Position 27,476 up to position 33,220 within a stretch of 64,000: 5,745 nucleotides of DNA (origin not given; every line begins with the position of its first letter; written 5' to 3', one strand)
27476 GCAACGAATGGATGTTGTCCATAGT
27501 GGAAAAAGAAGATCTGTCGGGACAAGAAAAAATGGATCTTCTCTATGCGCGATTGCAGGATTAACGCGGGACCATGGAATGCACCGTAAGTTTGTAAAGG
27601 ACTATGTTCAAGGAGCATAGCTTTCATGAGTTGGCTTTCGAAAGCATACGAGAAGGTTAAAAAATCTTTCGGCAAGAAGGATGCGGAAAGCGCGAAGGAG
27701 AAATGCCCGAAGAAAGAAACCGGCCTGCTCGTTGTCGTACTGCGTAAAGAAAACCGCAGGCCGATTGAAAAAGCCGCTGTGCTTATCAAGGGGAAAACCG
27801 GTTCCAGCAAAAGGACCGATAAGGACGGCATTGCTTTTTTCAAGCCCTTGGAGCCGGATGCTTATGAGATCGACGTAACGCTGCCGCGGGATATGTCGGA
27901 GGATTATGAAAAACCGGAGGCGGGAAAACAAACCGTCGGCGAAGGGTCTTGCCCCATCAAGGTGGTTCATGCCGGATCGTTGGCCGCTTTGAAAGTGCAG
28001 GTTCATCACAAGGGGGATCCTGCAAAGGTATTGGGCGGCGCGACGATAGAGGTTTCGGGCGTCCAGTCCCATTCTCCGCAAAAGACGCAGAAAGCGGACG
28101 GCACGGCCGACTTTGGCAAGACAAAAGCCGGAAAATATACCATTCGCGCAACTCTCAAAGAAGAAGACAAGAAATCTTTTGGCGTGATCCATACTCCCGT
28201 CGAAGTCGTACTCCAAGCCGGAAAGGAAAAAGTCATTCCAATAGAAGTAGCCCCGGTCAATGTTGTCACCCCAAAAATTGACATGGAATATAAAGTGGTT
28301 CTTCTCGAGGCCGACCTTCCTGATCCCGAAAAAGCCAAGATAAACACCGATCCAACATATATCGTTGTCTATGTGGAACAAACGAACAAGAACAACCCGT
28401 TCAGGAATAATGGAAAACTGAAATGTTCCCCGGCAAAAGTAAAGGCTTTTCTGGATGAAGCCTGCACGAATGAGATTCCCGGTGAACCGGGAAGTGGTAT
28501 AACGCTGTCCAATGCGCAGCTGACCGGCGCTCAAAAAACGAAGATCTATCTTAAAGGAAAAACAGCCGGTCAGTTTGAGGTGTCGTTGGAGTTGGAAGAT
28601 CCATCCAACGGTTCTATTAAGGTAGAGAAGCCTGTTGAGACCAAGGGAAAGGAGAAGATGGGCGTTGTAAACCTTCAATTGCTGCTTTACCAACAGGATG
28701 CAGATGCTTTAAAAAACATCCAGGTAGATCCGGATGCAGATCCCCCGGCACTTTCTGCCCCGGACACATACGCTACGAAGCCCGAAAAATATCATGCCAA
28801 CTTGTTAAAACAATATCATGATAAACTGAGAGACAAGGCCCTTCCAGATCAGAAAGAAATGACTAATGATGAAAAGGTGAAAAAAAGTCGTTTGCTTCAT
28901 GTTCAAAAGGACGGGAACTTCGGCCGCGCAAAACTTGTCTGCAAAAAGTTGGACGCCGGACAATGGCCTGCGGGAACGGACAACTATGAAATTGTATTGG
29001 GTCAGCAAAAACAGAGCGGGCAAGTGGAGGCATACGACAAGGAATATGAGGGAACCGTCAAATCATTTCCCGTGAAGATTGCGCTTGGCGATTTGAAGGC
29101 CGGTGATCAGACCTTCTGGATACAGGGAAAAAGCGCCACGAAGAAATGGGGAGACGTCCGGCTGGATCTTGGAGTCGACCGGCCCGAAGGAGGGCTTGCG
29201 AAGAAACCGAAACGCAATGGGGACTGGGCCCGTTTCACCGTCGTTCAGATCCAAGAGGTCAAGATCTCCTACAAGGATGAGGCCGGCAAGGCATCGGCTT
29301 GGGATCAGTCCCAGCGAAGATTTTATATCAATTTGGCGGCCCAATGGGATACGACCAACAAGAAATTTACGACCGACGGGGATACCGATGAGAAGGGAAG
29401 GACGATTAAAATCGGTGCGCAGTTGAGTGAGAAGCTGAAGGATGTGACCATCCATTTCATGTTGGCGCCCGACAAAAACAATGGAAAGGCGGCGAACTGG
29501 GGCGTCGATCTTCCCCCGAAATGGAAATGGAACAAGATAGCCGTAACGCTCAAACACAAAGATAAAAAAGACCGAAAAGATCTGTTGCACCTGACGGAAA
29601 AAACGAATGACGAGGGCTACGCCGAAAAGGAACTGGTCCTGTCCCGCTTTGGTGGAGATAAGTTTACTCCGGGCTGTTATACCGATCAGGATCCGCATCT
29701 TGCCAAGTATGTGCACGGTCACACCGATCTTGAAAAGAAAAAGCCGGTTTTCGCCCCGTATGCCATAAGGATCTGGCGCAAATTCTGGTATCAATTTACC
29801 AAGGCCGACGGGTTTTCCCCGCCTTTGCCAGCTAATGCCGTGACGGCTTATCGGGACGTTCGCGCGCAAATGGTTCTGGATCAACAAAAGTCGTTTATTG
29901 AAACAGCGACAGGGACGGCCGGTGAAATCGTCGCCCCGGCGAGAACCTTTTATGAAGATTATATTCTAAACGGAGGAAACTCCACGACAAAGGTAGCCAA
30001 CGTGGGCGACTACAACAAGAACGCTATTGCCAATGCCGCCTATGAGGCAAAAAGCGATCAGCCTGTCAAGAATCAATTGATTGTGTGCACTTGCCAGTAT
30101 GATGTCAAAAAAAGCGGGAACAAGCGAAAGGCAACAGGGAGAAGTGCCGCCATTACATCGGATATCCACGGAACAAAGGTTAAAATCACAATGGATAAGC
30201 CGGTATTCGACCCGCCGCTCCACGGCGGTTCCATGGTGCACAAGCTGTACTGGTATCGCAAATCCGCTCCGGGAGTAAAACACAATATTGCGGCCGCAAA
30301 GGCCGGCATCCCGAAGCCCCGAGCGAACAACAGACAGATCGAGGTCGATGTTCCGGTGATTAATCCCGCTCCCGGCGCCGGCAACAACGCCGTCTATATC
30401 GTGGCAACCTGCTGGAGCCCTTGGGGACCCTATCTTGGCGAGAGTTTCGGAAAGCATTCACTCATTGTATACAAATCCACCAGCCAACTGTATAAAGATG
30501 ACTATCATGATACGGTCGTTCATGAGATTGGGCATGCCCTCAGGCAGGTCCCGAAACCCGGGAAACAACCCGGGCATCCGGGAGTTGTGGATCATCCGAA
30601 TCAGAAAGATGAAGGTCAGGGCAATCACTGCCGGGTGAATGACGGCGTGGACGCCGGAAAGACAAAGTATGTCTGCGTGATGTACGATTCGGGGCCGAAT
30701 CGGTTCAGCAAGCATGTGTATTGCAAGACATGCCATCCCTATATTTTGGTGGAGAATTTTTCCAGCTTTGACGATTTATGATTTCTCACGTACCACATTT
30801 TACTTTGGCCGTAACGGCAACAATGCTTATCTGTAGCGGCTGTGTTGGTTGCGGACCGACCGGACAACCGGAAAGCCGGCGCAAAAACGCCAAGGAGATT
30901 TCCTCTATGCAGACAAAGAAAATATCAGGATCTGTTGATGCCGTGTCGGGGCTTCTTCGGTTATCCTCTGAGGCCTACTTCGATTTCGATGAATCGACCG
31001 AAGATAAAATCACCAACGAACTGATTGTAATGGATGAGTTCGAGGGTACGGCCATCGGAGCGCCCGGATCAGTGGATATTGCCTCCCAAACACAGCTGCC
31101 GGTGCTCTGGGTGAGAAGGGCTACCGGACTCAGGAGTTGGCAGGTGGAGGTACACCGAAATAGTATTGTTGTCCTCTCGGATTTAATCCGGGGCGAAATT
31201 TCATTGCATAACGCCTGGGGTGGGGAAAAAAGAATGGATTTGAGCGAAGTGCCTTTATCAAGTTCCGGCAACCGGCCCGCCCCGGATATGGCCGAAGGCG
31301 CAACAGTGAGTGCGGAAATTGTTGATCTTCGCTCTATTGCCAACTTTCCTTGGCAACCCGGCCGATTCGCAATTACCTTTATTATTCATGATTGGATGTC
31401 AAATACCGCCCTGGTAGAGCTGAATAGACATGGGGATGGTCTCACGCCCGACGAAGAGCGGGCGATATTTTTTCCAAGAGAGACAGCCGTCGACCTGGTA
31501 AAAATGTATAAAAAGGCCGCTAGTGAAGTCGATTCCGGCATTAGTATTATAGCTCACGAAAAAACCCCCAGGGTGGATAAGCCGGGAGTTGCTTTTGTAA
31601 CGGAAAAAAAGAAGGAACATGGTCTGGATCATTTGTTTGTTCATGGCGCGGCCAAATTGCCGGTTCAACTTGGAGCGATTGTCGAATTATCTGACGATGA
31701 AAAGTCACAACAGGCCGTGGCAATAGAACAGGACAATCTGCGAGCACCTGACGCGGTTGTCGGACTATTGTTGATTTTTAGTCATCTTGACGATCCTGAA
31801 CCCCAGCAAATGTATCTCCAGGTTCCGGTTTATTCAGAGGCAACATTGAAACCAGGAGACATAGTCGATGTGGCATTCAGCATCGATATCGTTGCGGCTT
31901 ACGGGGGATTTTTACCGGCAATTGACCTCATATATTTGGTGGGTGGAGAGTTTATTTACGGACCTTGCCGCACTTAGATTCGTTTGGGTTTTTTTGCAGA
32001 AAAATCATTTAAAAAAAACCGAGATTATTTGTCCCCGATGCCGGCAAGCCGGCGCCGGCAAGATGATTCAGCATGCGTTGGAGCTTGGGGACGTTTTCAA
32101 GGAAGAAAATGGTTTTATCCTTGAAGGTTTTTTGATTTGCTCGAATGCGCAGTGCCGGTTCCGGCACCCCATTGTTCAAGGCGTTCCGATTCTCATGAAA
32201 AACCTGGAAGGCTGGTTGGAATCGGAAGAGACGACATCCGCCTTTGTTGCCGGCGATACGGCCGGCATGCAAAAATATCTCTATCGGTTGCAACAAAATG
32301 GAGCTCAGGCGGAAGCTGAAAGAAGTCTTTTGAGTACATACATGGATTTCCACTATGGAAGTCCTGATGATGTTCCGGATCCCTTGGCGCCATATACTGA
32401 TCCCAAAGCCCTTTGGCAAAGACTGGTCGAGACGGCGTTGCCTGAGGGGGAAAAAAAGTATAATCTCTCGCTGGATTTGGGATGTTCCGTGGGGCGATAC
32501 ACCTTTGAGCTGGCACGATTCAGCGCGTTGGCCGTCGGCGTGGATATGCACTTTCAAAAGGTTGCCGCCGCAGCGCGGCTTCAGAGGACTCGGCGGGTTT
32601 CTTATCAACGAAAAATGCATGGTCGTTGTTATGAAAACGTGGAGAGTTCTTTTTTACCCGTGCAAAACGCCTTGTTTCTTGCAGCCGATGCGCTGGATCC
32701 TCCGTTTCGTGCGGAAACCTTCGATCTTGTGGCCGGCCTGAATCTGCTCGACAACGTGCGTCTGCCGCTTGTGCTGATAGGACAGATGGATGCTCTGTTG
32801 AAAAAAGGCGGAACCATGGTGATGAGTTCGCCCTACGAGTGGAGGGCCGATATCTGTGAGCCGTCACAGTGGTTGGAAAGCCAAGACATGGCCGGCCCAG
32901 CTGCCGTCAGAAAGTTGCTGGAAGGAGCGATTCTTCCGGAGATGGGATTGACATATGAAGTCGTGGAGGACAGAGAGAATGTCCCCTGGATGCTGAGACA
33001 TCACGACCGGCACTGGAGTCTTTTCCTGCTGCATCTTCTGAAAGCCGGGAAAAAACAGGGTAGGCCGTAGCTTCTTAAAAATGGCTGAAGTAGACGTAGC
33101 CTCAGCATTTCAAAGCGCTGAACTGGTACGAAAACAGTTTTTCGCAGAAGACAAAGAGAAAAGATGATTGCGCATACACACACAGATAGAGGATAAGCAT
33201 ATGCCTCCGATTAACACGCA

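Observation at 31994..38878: Class-B radical SAM enzyme and SAM methyltransferases translationally coupled to, and bracketed by, two paralogous DUF2169 adaptor genes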

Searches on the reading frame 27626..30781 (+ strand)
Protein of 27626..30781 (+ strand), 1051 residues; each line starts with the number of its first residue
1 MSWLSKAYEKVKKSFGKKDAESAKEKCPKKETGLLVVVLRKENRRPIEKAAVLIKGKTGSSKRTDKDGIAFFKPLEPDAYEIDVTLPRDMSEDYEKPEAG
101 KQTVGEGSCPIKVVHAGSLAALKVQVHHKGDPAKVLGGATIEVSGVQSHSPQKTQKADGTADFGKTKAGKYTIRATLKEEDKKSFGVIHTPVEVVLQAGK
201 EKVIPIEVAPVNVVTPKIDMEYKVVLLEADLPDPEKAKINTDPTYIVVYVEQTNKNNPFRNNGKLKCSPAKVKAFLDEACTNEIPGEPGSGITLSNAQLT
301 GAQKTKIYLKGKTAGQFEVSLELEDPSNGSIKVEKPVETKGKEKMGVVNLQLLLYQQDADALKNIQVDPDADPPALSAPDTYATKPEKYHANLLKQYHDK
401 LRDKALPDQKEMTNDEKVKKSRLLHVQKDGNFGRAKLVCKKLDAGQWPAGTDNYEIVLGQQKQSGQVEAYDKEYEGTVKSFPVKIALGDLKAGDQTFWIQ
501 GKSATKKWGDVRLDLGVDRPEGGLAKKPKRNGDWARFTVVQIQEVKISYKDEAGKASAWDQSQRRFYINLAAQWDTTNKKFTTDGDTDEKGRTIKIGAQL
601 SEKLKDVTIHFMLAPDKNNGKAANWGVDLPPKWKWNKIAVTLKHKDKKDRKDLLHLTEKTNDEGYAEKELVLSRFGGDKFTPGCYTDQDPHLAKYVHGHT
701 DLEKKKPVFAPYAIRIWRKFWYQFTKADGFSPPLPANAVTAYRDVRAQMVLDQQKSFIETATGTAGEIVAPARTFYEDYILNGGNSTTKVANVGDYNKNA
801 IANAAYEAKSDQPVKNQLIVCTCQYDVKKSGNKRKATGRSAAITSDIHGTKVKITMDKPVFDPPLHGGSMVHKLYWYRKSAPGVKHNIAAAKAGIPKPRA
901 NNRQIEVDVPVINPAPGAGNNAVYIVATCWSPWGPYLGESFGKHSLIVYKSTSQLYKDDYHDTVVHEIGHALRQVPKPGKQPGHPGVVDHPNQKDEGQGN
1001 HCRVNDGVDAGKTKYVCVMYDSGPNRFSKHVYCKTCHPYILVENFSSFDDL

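Call 5: search_protein_families(library=pfam, proteins=[window:27626-30781:+], max_evalue=0.01)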
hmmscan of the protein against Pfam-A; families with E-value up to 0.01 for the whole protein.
window:27626-30781:+ (1051 aa): 5 families
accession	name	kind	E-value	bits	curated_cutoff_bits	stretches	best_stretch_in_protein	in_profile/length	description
PF13620.12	CarboxypepD_reg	-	1.4e-06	29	32.3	1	40-87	7-57/82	Carboxypeptidase regulatory-like domain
PF17802.7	SpaA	-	0.0012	19.4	23.1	0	133-175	13-58/91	Prealbumin-like fold domain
PF24025.1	Ig_DR_A0283-like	-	0.0042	17.8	27.1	0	34-92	9-70/102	DR_A0283-like, Ig-like domain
PF17210.9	SdrD_B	-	0.0045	17.6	29.7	0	50-92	27-72/112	SdrD B-like domain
PF23194.1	NOMO_5th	-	0.0088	16.9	27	0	140-194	20-75/89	NOMO fifth transthyretin-like domain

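Call 7: search_protein_families(library=ncbifam, proteins=[window:27626-30781:+], max_evalue=0.01)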
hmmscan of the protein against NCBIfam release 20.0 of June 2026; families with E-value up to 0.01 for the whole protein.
window:27626-30781:+ (1051 aa): 0 families

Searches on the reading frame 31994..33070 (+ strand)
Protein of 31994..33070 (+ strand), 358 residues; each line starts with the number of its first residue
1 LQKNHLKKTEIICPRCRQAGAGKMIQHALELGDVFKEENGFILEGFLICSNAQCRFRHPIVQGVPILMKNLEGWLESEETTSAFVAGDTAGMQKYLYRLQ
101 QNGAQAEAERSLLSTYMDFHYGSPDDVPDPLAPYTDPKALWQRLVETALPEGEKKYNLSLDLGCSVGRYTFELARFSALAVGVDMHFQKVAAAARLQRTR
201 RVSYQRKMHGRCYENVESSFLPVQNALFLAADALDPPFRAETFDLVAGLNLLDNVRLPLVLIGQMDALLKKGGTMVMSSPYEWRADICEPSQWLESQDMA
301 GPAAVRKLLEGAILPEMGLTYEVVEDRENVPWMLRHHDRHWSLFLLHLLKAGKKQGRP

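Call 4: search_protein_families(library=pfam, proteins=[window:31994-33070:+], max_evalue=0.01)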
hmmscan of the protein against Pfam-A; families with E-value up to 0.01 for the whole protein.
window:31994-33070:+ (358 aa): 5 families
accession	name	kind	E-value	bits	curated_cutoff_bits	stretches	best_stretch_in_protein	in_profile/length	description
PF08241.18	Methyltransf_11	-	9.6e-10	39.4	21.2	1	160-276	1-94/95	Methyltransferase domain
PF13847.12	Methyltransf_31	-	1.9e-09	37.8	27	1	160-292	8-127/145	Methyltransferase domain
PF13649.12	Methyltransf_25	-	7.6e-08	33.4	27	0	160-202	2-48/97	Methyltransferase domain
PF13489.12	Methyltransf_23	-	4.4e-07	30.2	27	1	140-283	8-123/164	Methyltransferase domain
PF08242.18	Methyltransf_12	-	6.1e-06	27.3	30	1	160-274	1-97/98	Methyltransferase domain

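Call 7: search_protein_families(library=ncbifam, proteins=[window:31994-33070:+], max_evalue=0.01)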
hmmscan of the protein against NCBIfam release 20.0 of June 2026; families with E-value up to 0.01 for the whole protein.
window:31994-33070:+ (358 aa): 7 families
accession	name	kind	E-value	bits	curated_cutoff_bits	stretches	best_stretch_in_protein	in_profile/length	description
TIGR04345.1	ovoA_Cterm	equivalog_domain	1.3e-28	100.1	170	1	112-347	6-236/242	putative 4-mercaptohistidine N1-methyltransferase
NF045667.1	MTase_DVU1556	equivalog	1.6e-05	24.5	155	0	226-328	68-169/213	DVU_1556 family methyltransferase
TIGR01983.1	UbiG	equivalog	5.5e-05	22.6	102.95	1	160-278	54-152/228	bifunctional 2-polyprenyl-6-hydroxyphenol methylase/3-demethylubiquinol 3-O-methyltransferase UbiG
TIGR04290.1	meth_Rta_06860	hypoth_equivalog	0.00026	20.5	300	1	137-205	33-102/226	TIGR04290 family methyltransferase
NF001241.0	PRK00216.1-2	equivalog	0.00071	19.3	327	1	140-278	38-148/231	demethylmenaquinone methyltransferase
TIGR00452.1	TIGR00452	equivalog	0.0016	17.3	275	0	141-278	106-220/316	tRNA 5-methoxyuridine(34)/uridine 5-oxyacetic acid(34) synthase CmoB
NF038101.1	Trm112_arch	equivalog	0.0028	17.8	77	1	26-67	15-53/59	methytransferase partner Trm112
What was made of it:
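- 31994..33070 (+): MT1: Trm112-like zinc ribbon fused to a class-I SAM methyltransferase. The best curated relative is the OvoA C-terminal methyltransferase, at 100 bits against a cut-off of 170 (call 7).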
